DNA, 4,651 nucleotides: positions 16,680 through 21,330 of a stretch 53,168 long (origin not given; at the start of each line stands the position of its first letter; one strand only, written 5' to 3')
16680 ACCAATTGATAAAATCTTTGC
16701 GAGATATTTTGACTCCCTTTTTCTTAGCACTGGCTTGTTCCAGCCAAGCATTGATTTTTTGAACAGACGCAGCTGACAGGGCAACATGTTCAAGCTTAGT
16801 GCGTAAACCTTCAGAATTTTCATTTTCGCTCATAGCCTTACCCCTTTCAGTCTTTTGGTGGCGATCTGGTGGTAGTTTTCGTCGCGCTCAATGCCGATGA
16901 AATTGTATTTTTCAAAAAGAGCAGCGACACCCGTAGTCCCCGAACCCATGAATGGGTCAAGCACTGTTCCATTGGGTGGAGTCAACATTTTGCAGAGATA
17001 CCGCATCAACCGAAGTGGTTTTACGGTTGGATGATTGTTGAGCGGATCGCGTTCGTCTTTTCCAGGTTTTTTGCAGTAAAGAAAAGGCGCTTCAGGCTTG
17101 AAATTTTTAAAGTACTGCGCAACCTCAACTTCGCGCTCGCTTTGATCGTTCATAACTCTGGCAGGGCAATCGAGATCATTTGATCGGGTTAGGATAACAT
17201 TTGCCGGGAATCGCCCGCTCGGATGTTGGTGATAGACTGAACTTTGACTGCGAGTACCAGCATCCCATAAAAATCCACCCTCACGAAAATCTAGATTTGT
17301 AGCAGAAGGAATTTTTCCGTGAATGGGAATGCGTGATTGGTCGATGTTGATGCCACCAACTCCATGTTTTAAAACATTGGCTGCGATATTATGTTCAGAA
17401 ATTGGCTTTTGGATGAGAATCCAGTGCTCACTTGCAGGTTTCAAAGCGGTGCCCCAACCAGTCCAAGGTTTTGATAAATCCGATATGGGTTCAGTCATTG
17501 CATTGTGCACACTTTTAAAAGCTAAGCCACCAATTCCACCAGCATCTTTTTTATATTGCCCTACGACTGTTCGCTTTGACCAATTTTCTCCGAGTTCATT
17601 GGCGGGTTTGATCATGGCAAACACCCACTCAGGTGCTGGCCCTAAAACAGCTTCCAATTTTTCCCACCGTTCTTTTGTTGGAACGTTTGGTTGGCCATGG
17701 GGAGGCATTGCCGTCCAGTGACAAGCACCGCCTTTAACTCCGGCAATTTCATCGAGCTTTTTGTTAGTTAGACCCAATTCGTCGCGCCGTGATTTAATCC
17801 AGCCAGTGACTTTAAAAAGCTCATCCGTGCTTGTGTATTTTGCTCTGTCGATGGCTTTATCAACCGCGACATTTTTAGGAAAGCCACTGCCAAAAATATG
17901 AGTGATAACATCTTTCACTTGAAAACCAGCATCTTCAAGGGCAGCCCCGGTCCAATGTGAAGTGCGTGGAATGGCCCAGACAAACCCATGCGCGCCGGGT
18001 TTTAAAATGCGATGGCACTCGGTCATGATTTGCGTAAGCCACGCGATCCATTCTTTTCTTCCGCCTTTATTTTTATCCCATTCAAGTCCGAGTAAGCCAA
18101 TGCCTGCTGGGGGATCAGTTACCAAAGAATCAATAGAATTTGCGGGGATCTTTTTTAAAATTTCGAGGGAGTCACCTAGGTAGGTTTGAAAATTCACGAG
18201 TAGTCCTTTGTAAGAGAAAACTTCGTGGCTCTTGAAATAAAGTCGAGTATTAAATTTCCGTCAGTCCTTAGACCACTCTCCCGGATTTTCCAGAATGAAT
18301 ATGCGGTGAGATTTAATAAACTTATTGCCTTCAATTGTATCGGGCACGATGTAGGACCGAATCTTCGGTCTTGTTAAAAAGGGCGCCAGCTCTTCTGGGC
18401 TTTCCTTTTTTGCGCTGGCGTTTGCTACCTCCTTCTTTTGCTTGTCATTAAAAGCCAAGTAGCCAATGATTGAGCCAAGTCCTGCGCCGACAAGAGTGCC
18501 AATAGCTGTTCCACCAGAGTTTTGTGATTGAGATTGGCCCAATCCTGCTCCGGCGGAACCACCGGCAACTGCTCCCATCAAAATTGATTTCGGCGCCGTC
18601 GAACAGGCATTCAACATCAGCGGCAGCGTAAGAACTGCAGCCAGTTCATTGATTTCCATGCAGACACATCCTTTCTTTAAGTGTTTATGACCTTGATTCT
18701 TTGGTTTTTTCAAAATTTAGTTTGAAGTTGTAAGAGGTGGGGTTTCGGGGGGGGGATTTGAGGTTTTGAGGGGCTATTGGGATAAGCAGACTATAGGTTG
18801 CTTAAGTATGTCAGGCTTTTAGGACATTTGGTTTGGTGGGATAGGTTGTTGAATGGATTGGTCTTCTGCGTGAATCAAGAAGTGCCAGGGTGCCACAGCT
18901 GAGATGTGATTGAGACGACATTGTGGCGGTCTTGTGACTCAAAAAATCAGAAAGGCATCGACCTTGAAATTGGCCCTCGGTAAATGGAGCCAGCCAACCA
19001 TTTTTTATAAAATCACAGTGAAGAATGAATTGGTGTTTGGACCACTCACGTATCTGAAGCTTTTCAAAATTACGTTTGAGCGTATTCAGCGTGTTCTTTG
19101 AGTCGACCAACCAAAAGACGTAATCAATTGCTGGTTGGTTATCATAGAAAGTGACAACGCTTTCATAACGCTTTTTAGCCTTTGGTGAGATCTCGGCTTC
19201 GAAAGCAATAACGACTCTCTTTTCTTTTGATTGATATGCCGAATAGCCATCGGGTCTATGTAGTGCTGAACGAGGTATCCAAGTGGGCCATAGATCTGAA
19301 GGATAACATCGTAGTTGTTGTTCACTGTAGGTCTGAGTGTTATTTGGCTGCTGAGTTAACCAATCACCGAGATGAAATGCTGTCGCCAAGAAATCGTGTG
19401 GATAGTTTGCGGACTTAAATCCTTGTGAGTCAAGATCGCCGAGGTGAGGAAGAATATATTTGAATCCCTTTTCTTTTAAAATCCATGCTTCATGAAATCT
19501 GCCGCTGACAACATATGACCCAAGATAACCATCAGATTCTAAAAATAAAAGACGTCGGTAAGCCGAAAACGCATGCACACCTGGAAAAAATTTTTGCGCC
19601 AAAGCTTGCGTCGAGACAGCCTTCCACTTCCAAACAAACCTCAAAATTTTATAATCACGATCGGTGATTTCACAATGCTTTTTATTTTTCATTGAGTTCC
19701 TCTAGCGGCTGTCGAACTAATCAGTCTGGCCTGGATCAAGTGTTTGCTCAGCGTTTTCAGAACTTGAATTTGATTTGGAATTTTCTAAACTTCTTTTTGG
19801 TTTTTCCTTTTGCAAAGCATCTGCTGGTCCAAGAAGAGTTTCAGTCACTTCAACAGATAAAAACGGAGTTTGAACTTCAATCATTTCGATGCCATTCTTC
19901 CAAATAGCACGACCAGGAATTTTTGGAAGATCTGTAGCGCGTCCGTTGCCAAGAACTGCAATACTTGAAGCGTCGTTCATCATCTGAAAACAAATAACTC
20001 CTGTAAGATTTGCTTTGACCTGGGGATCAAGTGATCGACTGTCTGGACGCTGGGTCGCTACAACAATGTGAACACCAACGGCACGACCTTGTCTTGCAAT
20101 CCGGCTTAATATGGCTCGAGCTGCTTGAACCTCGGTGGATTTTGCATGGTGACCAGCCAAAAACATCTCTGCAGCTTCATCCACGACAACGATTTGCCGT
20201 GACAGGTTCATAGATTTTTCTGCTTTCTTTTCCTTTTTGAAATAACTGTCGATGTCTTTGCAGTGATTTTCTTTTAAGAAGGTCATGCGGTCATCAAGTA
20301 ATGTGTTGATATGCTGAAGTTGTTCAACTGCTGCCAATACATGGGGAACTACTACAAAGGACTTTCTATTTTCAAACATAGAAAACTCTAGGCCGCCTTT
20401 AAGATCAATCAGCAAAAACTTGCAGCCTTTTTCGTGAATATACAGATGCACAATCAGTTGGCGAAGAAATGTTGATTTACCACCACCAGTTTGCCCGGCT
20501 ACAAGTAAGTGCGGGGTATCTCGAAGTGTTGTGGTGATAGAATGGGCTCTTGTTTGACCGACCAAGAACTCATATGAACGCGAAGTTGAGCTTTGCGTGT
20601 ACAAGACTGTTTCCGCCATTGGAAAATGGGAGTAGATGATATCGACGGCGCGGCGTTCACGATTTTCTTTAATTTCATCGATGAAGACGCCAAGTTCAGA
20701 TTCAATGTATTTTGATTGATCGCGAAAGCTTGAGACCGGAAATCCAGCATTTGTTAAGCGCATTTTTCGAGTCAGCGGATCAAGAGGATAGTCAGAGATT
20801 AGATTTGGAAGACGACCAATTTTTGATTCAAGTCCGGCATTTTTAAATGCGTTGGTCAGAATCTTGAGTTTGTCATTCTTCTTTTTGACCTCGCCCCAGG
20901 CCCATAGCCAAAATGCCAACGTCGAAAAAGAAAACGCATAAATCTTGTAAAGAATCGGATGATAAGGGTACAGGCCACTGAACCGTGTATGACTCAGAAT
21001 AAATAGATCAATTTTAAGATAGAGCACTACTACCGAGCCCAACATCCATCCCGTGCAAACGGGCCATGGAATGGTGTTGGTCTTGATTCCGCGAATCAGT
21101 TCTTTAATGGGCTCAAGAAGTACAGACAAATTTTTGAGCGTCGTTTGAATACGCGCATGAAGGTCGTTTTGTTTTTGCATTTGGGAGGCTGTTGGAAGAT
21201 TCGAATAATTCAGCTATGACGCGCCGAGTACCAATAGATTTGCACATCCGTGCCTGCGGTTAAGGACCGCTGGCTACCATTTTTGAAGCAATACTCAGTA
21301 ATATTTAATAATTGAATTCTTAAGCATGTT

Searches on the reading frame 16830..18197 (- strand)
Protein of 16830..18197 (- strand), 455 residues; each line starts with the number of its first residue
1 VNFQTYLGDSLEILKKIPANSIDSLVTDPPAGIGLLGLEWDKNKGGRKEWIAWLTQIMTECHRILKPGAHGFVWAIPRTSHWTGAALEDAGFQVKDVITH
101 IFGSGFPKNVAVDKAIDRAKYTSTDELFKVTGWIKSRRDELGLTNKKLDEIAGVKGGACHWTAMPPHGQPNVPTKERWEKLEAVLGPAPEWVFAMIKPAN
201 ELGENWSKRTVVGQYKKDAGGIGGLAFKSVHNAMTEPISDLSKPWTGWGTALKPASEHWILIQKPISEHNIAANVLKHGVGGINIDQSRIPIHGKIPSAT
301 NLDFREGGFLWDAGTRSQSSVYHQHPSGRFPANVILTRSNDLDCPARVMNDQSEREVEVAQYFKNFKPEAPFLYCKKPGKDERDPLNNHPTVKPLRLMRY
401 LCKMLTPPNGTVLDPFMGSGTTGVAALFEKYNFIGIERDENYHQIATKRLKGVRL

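Call 29: search_protein_families(library=pfam, proteins=[window:16830-18197:-], max_evalue=0.001)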
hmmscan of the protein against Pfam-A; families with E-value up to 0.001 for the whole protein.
window:16830-18197:- (455 aa): 1 family
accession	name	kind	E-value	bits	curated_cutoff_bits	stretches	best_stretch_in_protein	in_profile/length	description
PF01555.25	N6_N4_Mtase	-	2.8e-30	106.3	26.7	2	379-448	157-221/221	DNA methylase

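Call 79: search_protein_families(library=padloc, proteins=[window:16830-18197:-], max_evalue=0.001)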
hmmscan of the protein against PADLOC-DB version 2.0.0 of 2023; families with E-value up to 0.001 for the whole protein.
window:16830-18197:- (455 aa): 52 families (the best 25 are shown)
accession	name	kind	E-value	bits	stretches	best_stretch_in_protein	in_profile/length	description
PDLC03371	MTase_II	-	3.5e-38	129.6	2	374-451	177-253/260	Type II methyltransferase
PDLC03299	MTase_II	-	1.7e-26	91.4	2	385-451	192-258/296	Type II methyltransferase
PDLC03265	MTase_II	-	7.3e-23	79.5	2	8-185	30-224/333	Type II methyltransferase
PDLC03320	MTase_II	-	3.6e-22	76.9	1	387-452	211-276/289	Type II methyltransferase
PDLC03260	MTase_II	-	5.7e-22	76.1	2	388-450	245-307/349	Type II methyltransferase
PDLC03353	MTase_II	-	1.7e-21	74.9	2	381-450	182-250/260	Type II methyltransferase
PDLC03350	MTase_II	-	3e-21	74.1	2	289-451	133-296/312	Type II methyltransferase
PDLC03228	MTase_II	-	5.8e-21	73.4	2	388-453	143-208/227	Type II methyltransferase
PDLC03387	MTase_II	-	2e-20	71.1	1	388-452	213-277/289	Type II methyltransferase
PDLC03216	MTase_II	-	2.9e-20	70.6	1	387-453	192-258/364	Type II methyltransferase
PDLC03241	MTase_II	-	1.6e-19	68.1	1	389-451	372-434/447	Type II methyltransferase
PDLC03738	oMTase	-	2.4e-18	64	1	387-454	202-269/376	orphan methyltransferase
PDLC03279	MTase_II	-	8.6e-18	62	1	388-451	522-585/587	Type II methyltransferase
PDLC03230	MTase_II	-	8.4e-17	59.5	2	5-78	38-106/360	Type II methyltransferase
PDLC03215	MTase_II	-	1.9e-15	54.6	1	375-450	246-321/331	Type II methyltransferase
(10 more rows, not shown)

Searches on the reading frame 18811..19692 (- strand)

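Call 29: search_protein_families(library=pfam, proteins=[window:18811-19692:-], max_evalue=0.001)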
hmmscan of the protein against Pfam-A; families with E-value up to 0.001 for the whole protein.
window:18811-19692:- (293 aa): 0 families

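Call 36: search_protein_families(library=ncbifam, proteins=[window:18811-19692:-], max_evalue=0.01)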
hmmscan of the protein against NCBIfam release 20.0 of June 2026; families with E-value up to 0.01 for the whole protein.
window:18811-19692:- (293 aa): 1 family
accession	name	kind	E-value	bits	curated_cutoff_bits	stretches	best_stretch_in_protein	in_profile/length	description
NF041423.1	MobC_subf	subfamily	2.5e-06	27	200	1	144-213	144-213/240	MobC family replication-relaxation protein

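Call 69: search_protein_families(library=pfam, proteins=[window:18811-19692:-], max_evalue=1)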
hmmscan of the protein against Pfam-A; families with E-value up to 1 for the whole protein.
window:18811-19692:- (293 aa): 1 family
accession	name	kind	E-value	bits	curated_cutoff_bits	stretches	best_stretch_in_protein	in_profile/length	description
PF18160.6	SLATT_5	-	0.072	12.9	29.5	1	171-229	125-178/192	SMODS and SLOG-associating 2TM effector domain family 5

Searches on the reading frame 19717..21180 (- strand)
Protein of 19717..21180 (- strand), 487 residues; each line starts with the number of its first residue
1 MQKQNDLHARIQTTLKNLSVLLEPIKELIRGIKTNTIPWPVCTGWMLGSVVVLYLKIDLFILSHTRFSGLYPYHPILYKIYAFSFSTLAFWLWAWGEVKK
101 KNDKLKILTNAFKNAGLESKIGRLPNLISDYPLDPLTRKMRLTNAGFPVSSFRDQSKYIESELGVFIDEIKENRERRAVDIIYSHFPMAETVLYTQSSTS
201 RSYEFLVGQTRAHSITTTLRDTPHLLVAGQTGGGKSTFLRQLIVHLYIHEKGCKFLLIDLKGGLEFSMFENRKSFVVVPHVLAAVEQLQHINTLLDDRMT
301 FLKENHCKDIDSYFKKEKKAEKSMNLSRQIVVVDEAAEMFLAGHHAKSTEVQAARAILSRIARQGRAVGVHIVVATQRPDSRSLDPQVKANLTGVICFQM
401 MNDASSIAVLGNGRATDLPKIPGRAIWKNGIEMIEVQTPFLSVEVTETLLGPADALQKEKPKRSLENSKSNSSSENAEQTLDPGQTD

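Call 29: search_protein_families(library=pfam, proteins=[window:19717-21180:-], max_evalue=0.001)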
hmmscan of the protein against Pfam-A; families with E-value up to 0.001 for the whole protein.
window:19717-21180:- (487 aa): 5 families
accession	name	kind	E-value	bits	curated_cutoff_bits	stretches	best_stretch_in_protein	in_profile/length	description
PF01580.24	FtsK_SpoIIIE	-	1.2e-21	77.6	24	1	211-379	27-219/221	FtsK/SpoIIIE family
PF12846.13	AAA_10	-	3.7e-06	26.7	27.5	0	220-263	19-60/362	AAA-like domain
PF01935.23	DUF87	-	2.1e-05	25.2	23.2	1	222-266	23-64/220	Helicase HerA, central domain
PF25199.1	nSTAND_NTPase5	-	2.7e-05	24.5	34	1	221-290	40-114/145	Novel STAND NTPase 5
PF00004.35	AAA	-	0.00064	20.6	21.2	0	225-381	1-113/131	ATPase family associated with various cellular activities (AAA)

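Call 36: search_protein_families(library=ncbifam, proteins=[window:19717-21180:-], max_evalue=0.01)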
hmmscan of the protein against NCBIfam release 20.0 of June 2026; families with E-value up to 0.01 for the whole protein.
window:19717-21180:- (487 aa): 12 families
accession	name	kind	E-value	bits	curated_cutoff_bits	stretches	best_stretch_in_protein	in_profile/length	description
TIGR03928.1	T7_EssCb_Firm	equivalog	2.4e-25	88.4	778.4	1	223-430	470-672/1296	type VII secretion protein EssC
TIGR03924.1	T7SS_EccC_a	equivalog_domain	4.3e-24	85.2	509.15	1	223-434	451-661/673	type VII secretion protein EccCa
TIGR03925.1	T7SS_EccC_b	equivalog_domain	1.2e-15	56.8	346.55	2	288-434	146-282/564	type VII secretion protein EccCb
NF007615.0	PRK10263.1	equivalog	2.2e-12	45.5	1566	2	330-417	1143-1223/1355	DNA translocase FtsK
NF041214.1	plasmid_TraB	equivalog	2.7e-09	36.1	800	1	218-401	244-410/639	plasmid transfer protein TraB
NF040937.1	HerA_Thermprot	equivalog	1.6e-07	30.2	800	1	315-403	337-417/487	DNA double-strand break repair helicase HerA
NF040819.1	helicase_HerA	equivalog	3.8e-07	29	970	1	275-385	350-454/561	DNA double-strand break repair helicase HerA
NF041017.1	DNA_import_CedB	equivalog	2e-05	23.4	700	1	221-291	274-343/590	DNA import protein CedB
NF042943.1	HerA_antiphage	equivalog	9.5e-05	21.1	800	0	332-409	437-511/566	anti-phage-associated helicase HerA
NF042944.1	HerA_antiphage_2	equivalog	0.00016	20.5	850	1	315-380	414-477/576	anti-phage-associated helicase HerA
NF041814.1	Avs5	equivalog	0.0071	14.3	1000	0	169-255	290-371/763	AVAST type 5 anti-phage protein Avs5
TIGR02746.1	TraC-F-type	equivalog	0.0089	14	567.05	0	226-260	434-466/800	type IV secretion system protein TraC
